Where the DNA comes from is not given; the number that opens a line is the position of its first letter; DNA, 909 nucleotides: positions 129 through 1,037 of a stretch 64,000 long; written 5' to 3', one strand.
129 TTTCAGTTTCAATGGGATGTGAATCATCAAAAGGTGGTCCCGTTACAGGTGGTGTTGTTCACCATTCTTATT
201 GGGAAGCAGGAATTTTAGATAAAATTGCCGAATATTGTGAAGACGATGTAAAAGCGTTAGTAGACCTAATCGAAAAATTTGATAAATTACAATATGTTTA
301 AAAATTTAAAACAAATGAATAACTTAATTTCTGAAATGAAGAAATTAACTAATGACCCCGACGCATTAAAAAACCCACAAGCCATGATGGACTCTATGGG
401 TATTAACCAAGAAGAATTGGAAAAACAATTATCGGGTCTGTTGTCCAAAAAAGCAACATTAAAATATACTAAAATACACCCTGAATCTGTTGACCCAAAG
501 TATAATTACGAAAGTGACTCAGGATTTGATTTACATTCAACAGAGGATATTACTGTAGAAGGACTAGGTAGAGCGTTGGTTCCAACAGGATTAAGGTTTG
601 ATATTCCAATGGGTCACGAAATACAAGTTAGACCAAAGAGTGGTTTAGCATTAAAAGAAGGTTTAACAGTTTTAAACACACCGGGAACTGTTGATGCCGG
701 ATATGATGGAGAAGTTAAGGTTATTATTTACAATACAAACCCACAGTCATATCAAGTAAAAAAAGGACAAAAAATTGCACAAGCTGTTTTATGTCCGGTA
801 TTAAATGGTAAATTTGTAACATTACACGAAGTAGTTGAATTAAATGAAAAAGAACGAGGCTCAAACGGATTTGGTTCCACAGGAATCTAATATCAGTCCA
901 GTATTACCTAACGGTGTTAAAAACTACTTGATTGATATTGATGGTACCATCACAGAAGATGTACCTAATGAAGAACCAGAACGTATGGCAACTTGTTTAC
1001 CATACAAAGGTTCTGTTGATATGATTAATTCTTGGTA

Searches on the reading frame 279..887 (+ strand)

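Call 12: search_protein_families(library=pfam, proteins=[window:279-887:+], max_evalue=1)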
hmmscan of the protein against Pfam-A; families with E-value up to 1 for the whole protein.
window:279-887:+ (203 aa): 4 families
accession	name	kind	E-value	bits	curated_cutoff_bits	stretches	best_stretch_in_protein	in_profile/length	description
PF00692.24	dUTPase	-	2.1e-25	89.4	22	1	72-202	5-129/129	dUTPase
PF22769.1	DCD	-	4.4e-07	30.6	27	1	90-171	70-150/153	dCTP deaminase-like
PF18595.6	Nuf2_DHR10-like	-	0.05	14.1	28.4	1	10-54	39-83/117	Nuf2, DHR10-like domain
PF02123.21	RdRP_4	-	0.21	10.9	22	1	5-56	308-363/465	Viral RNA-directed RNA-polymerase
